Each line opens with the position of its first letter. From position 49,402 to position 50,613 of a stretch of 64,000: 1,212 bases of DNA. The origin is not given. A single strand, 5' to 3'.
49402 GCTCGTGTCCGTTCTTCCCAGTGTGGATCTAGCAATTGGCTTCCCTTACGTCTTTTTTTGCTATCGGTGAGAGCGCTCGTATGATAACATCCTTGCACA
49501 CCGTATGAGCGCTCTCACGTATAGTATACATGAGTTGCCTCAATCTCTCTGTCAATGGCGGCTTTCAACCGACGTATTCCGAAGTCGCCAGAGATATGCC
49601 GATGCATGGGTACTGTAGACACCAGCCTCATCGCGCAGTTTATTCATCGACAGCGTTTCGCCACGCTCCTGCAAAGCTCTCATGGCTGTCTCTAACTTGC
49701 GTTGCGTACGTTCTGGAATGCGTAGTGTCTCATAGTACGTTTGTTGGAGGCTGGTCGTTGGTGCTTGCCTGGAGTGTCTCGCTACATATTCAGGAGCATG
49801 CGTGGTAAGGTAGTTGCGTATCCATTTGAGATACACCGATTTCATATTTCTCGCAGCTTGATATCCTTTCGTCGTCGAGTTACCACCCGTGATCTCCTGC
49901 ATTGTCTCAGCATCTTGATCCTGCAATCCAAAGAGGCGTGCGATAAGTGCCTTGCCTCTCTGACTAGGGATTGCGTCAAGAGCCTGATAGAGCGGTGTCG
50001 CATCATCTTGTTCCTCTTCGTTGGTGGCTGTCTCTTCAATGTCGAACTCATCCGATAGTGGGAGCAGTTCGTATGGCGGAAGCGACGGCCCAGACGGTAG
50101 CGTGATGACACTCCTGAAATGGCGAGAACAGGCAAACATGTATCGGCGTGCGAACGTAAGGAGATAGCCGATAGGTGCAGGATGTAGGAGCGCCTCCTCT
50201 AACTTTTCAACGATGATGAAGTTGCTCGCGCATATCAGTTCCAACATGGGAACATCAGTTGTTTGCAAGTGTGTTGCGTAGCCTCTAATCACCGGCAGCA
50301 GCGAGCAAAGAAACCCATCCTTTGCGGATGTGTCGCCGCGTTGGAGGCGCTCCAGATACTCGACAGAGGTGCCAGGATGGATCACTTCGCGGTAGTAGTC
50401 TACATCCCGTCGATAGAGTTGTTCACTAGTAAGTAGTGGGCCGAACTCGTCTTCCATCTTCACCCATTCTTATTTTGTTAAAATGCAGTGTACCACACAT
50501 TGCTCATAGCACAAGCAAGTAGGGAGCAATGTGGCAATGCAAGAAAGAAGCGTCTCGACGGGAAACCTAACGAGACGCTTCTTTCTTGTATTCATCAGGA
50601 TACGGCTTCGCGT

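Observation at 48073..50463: Tandem paralogous sigma-70-like factors sharing a 50-bp identical tract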

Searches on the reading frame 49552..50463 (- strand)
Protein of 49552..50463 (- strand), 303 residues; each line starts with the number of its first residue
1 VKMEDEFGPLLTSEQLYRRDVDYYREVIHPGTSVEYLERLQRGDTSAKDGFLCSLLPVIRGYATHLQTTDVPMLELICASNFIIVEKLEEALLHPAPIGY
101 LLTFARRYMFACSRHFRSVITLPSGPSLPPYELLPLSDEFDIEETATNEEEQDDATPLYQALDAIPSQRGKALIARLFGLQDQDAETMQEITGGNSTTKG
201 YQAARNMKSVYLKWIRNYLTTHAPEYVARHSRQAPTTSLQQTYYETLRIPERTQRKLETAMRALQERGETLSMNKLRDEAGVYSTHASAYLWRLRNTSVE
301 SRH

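Call 5: search_protein_families(library=pfam, proteins=[window:49552-50463:-], max_evalue=10)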
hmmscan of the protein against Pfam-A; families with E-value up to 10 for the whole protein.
window:49552-50463:- (303 aa): 0 families

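Call 7: search_protein_families(library=phrogs, proteins=[window:49552-50463:-], max_evalue=10)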
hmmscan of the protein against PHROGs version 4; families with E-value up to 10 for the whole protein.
window:49552-50463:- (303 aa): 1 family
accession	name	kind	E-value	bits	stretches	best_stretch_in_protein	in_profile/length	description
phrog_32523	-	unknown function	0.16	13.3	1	204-276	16-86/101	-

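Call 8: search_protein_families(library=ncbifam, proteins=[window:49552-50463:-], max_evalue=10)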
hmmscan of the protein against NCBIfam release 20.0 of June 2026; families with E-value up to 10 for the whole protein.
window:49552-50463:- (303 aa): 3 families
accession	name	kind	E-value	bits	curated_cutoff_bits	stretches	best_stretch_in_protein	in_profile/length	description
TIGR02394.1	rpoS_proteo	equivalog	0.0022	17.5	378.7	1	151-198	208-255/285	RNA polymerase sigma factor RpoS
TIGR02846.1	spore_sigmaK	equivalog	0.012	15.2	298.65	1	153-203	163-212/227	RNA polymerase sporulation sigma factor SigK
NF004471.0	PRK05803.1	subfamily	0.13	11.5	252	1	153-199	165-210/235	RNA polymerase sporulation sigma factor SigK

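Call 9: find_homologous_proteins(query=window:49552-50463:-, max_evalue=0.001)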
Query window:49552-50463:- (303 aa): 4 proteins with E <= 0.001 among 1146 candidates.
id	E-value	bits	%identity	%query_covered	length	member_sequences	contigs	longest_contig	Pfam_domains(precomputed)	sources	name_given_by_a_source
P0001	2.8e-195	665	100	98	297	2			-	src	-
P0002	5.9e-115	402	62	99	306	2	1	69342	-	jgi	-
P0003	8.4e-52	194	40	96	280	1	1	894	PF04542.21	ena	-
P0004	3.9e-46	176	37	95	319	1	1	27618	-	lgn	-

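Call 10: search_dna_similar(query=window:49552-50463:-, collection=phages, mode=protein, max_evalue=0.001)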
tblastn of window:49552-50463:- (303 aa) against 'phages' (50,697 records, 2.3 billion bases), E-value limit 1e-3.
No match.

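Call 15: search_solved_structures(query=A2, max_evalue=10, show_alignments=3)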
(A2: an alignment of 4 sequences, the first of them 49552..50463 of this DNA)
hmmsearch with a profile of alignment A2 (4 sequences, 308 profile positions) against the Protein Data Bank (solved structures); distinct sequences matched with E-value up to 10: 25.
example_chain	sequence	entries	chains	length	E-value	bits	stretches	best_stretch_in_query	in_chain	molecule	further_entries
7vf9_F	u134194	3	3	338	3.9e-05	26.3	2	11-90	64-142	RNA polymerase sigma factor RpoS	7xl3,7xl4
7f0r_F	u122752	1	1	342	3.9e-05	26.3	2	11-90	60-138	RNA polymerase sigma factor RpoS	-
6omf_F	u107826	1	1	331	0.00043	22.9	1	11-90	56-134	RNA polymerase sigma factor RpoS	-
5ipl_F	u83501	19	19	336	0.00044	22.9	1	11-90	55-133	RNA polymerase sigma factor RpoS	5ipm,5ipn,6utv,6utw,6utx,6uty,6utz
6kj6_F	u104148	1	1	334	0.00045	22.8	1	11-90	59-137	RNA polymerase sigma factor RpoS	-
6uu8_FFF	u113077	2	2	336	0.0005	22.7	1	11-90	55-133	RNA polymerase sigma factor RpoS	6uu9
7pp4_f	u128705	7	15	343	0.00064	22.3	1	16-90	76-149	RNA polymerase sigma factor SigB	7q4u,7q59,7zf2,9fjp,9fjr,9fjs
7ckq_F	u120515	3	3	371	0.0052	19.3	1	17-89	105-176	RNA polymerase sigma factor SigA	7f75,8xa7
8x6f_E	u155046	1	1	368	0.011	18.3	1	20-90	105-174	RNA polymerase sigma factor SigA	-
7l7b_F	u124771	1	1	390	0.021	17.3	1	28-90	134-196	RNA polymerase sigma factor SigA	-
8k60_F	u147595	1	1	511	0.022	17.3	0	34-90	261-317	RNA polymerase principal sigma factor HrdB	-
8dy7_F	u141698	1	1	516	0.023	17.2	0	34-90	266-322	RNA polymerase sigma factor SigA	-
8dy9_F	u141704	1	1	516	0.023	17.2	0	34-90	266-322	RNA polymerase sigma factor SigA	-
7vpz_F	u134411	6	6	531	0.024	17.1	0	34-90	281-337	RNA polymerase principal sigma factor HrdB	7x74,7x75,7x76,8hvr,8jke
7vpd_F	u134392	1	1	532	0.024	17.1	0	34-90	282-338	RNA polymerase sigma factor SigA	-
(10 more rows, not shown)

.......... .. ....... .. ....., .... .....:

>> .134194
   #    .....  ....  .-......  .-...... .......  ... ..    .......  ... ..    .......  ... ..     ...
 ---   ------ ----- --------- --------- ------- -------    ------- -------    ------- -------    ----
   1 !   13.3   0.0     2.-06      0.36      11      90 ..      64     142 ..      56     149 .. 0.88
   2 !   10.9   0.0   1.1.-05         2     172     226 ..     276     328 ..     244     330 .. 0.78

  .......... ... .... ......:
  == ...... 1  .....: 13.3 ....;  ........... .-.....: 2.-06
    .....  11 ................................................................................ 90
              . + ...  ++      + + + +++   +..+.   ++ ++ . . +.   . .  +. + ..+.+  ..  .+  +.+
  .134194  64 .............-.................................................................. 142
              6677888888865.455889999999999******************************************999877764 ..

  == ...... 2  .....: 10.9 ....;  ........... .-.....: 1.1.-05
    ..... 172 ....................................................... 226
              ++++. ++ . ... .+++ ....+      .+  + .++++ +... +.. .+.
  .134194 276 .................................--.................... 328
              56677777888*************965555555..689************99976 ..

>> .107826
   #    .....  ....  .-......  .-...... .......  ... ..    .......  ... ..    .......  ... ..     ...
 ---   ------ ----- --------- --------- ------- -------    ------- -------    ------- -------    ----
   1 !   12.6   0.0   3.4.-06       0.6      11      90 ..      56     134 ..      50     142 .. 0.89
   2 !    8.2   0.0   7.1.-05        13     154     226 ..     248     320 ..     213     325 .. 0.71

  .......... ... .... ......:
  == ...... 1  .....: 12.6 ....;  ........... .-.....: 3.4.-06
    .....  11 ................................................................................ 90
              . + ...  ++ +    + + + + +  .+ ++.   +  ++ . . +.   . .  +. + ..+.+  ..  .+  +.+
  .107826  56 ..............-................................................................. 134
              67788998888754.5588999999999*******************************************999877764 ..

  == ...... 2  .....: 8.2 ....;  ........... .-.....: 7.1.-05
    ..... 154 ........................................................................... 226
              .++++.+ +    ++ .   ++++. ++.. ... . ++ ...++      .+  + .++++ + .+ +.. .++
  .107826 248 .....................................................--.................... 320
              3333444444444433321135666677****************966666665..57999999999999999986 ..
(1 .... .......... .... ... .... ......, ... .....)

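Call 18: predict_structure(alignment_id=A2)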
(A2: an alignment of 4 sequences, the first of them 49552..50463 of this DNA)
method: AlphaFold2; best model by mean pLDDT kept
length: 303 residues; sequences in the alignment: 4
mean_pLDDT: 64.2   pTM: 0.38
mean pLDDT of the five models: 64.2, 58.5, 56.0, 52.8, 45.1
residues with pLDDT >= 90: 1; 70-90: 141; 50-70: 92; < 50: 69
segments of 3 or more residues with pLDDT < 50: 1-14, 118-152, 231-242, 298-303
pLDDT, mean of each block of 10 residues (from residue 1): 40 51 61 82 82 75 60 65 79 77 74 55 37 28 30 62 83 74 64 68 72 74 65 41 61 84 83 76 71 63 32
secondary structure, 60 per line:
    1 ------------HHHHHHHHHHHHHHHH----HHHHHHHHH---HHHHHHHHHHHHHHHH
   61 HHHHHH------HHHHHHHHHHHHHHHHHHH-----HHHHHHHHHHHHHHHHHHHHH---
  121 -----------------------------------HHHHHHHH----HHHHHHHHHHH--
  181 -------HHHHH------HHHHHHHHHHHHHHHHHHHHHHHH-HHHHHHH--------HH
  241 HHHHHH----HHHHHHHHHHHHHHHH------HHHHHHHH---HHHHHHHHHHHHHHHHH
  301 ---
elements in order: H13-28 H33-41 H45-66 H73-91 H97-117 H156-163 H168-178 H188-192 H199-222 H224-230 H239-246 H251-266 H273-280 H284-300

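Call 20: find_encoding_contigs(protein=P0004, flank=10000, max_places=4)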
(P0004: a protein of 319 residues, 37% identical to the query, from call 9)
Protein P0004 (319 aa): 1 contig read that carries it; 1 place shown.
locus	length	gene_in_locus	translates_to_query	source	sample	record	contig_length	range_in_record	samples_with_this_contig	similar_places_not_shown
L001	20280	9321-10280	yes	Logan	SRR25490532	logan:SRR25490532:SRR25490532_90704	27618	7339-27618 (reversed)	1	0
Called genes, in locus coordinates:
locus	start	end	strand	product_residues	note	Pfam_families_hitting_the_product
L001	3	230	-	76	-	?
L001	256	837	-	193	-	-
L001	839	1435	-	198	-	-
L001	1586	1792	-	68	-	-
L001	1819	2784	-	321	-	PF00589:Phage_integrase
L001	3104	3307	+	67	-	-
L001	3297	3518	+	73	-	-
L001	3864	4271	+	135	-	-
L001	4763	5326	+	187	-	-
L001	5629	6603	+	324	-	PF04542:Sigma70_r2 (weak)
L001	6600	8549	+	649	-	PF01935:DUF87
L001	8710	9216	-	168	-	-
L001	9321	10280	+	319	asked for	-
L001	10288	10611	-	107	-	-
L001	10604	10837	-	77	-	-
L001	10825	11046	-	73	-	-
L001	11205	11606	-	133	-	-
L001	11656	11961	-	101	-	-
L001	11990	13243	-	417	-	PF00145:DNA_methylase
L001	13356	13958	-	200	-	-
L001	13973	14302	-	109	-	-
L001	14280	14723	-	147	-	-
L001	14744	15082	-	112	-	-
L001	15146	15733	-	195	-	-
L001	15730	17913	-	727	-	-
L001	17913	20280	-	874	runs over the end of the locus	PF10145:PhageMin_Tail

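Call 21: find_encoding_contigs(protein=P0003, flank=5000, max_places=4)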
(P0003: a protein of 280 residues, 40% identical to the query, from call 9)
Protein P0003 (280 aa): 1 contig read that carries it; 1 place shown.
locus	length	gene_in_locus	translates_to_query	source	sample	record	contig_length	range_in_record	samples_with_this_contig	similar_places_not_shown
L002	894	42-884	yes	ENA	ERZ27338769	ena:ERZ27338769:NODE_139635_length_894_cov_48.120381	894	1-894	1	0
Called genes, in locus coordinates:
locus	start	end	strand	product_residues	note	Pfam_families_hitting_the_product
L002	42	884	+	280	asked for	PF04542:Sigma70_r2 (faint)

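Call 22: fold_search(model_id=the predicted structure, library=pdb)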
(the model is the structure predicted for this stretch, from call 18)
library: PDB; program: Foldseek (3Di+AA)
matches with E <= 10: 268; with E <= 0.001: 3
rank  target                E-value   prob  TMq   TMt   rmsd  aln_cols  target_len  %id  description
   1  5ipl_F                2.5e-04  1.00  0.29  0.31  23.1       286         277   18  SigmaS-transcription initiation complex with 4-nt nascent RNA (released 2016-03-30)
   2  6omf_F                5.7e-04  1.00  0.26  0.28  23.4       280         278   17  CryoEM structure of SigmaS-transcription initiation complex with activator Crl (released 2019-08-28)
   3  7xl3_F                8.2e-04  1.00  0.29  0.31  22.0       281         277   16  Cryo-EM structure of Pseudomonas aeruginosa RNAP sigmaS holoenzyme complexes with transcription factor SutA (open lobe (released 2022-07-27)
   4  7l7b_F                1.9e-03  1.00  0.29  0.32  22.0       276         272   16  Clostridioides difficile RNAP with fidaxomicin (released 2022-02-02)
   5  6uu9_FFF              2.1e-03  1.00  0.28  0.30  20.8       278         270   15  E. coli mutant sigma-S transcription initiation complex with an 8-nt RNA ("Fresh" mutant crystal soaked with GTP, UT (released 2020-08-26)
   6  6uu8_FFF              2.3e-03  1.00  0.27  0.30  24.5       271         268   17  E. coli mutant sigma-S transcription initiation complex with a 7-nt RNA ("Fresh" mutant crystal soaked with GTP, UTP (released 2020-08-26)
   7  7ckq_F                2.3e-03  1.00  0.28  0.31  22.9       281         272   14  The cryo-EM structure of B. subtilis BmrR transcription activation complex (released 2020-12-16)
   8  9a58_A                2.3e-03  1.00  0.25  0.21  23.7       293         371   14  Integrative model of SIGA-RPOC by crosslinking MS and deep learning (released 2024-09-18)
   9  7vf9_F                2.5e-03  1.00  0.26  0.29  22.3       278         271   16  Cryo-EM structure of Pseudomonas aeruginosa RNAP sigmaS holoenzyme complexes (released 2022-07-27)
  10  6uu7_FFF              4.9e-03  1.00  0.28  0.31  21.4       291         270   16  E. coli sigma-S transcription initiation complex with a 6-nt RNA and an NTP ("Old" crystal soaked with UTP, CTP, ddG (released 2020-08-26)
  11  6kj6_F                5.6e-03  1.00  0.30  0.32  23.6       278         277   17  cryo-EM structure of Escherichia coli Crl transcription activation complex (released 2020-01-01)
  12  7p5x_AF               7.0e-03  0.97  0.20  0.19  27.9       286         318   17  Mycobacterial RNAP with transcriptional activator PafBC (released 2021-12-22)
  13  8x6f_E                1.0e-02  1.00  0.30  0.33  22.3       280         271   15  Cryo-EM structure of Staphylococcus aureus sigA-dependent RNAP-promoter open complex (released 2024-06-05)
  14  8hkc_E                1.2e-02  1.00  0.25  0.28  24.8       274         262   14  Cryo-EM structure of E. coli RNAP sigma32 complex (released 2023-05-31)
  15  7f0r_F                1.2e-02  0.98  0.21  0.22  22.0       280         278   17  Cryo-EM structure of Pseudomonas aeruginosa SutA transcription activation complex (released 2022-07-27)
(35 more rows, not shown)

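Call 27: search_protein_representatives(alignment_id=A2)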
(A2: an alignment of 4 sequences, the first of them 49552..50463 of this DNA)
Query: 4 sequences, 308 profile positions. Proteins with E-value up to 0.001 (for the whole library): 740; up to 1e-10: 211; up to 1e-30: 32. The best 150 are listed.
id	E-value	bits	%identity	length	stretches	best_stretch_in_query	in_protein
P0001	7.1e-154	528.0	-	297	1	3-304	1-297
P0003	2.5e-131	454.0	-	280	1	12-308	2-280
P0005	1.7e-110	385.5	-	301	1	3-297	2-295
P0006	5.2e-98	344.5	-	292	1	13-304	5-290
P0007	5.8e-93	328.0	-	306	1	3-304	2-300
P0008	2.1e-85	303.1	-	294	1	11-300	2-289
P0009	7.7e-84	298.0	-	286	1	10-298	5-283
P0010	2.9e-78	279.7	-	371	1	13-302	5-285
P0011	6.8e-73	262.0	-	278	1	12-297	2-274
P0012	6.4e-72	258.8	-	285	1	11-300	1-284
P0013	3.7e-69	249.8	-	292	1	12-298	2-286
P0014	1.6e-68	247.7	-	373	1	13-297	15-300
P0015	9.0e-59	215.7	-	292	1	36-300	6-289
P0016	4.3e-56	206.9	-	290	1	76-302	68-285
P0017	1.5e-54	201.8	-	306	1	13-300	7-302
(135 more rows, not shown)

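Call 29: search_protein_families(library=pfam, alignment_id=A3, max_evalue=0.01)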
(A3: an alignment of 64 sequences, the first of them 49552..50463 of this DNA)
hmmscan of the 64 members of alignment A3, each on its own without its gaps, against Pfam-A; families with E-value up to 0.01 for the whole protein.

A. member 1, window:49552-50463:- (303 aa): 0 families

B. families by the number of members that match (of 64 scanned): 23 families
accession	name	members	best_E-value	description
PF04542.20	Sigma70_r2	29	2.5e-08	Sigma-70 region 2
PF04545.22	Sigma70_r4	4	1e-05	Sigma-70, region 4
PF19776.5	DUF6262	3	0.0012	Family of unknown function (DUF6262)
PF13384.12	HTH_23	2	4.2e-05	Homeodomain-like domain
PF08281.18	Sigma70_r4_2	2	0.00014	Sigma-70, region 4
PF13518.12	HTH_28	2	0.00022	Helix-turn-helix domain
PF00140.25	Sigma70_r1_2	2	0.001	Sigma-70 factor, region 1.2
PF13720.11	Acetyltransf_11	2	0.002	Udp N-acetylglucosamine O-acyltransferase; Domain 2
PF07022.19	Phage_CI_repr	2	0.0049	Bacteriophage CI repressor helix-turn-helix domain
PF12728.13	HTH_17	1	6.9e-08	Helix-turn-helix domain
PF15903.10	PL48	1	3.3e-05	Filopodia upregulated, FAM65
PF08279.18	HTH_11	1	8.9e-05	HTH domain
PF01527.26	HTH_Tnp_1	1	0.00055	Transposase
PF13411.12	MerR_1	1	0.001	MerR HTH family regulatory protein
PF11740.13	KfrA_N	1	0.0014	Plasmid replication region DNA-binding N-term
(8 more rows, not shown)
